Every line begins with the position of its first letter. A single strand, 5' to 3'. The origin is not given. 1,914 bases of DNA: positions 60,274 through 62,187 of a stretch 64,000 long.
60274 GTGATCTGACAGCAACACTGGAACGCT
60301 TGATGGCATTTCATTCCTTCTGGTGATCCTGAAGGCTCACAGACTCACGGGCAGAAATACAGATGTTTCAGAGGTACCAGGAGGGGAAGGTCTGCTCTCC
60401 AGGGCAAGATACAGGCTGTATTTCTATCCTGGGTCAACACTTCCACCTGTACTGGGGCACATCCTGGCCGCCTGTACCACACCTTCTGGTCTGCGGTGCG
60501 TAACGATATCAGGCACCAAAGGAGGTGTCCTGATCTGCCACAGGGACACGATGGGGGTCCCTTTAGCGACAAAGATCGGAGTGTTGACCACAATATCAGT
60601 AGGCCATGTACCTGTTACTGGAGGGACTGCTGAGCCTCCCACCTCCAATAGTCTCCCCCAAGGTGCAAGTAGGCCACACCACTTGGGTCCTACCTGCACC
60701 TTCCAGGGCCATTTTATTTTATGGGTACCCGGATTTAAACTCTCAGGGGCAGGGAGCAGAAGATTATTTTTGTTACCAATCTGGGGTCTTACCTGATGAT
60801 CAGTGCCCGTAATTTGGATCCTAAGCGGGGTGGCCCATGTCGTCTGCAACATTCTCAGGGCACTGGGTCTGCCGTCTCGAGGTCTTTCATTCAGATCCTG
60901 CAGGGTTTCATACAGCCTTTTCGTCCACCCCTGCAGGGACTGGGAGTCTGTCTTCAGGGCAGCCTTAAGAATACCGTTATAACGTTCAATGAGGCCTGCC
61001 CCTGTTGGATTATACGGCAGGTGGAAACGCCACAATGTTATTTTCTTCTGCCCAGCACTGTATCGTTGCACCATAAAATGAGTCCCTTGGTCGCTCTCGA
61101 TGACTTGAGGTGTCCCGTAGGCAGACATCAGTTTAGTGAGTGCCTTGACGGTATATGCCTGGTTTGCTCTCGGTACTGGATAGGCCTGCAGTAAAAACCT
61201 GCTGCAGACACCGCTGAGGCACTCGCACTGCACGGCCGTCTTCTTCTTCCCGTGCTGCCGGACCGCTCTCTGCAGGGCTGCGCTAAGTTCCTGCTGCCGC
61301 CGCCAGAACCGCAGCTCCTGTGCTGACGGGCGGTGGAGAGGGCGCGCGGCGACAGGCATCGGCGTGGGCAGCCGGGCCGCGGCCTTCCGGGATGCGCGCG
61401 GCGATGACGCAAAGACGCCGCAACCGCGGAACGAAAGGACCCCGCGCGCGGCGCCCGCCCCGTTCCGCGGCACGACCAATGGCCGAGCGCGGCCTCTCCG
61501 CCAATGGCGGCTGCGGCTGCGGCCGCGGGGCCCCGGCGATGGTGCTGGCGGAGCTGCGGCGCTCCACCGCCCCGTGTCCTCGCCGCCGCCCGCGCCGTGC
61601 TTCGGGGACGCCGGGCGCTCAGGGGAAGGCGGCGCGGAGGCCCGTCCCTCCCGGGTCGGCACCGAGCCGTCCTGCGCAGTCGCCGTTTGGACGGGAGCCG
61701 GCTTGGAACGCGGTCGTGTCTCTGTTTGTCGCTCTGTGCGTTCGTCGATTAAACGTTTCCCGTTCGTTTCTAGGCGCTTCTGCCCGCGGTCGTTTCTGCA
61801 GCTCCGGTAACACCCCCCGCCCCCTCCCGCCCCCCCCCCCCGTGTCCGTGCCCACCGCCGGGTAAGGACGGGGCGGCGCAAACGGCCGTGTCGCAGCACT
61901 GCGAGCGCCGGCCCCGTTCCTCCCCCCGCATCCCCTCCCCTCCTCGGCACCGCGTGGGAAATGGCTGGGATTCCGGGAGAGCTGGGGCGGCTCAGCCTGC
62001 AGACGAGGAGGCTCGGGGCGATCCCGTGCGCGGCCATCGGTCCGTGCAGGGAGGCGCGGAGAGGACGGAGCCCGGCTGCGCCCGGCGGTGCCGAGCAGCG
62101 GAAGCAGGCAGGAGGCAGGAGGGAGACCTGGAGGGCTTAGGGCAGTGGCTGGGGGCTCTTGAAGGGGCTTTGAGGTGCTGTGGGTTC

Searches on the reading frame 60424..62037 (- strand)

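Call 49: search_protein_families(library=pfam, proteins=[window:60424-62037:-], max_evalue=0.01)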
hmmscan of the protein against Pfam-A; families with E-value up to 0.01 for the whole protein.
window:60424-62037:- (537 aa): 1 family
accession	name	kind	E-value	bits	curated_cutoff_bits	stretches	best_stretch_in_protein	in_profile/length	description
PF00665.32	rve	-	0.0029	18.3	32.6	0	278-332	33-89/102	Integrase core domain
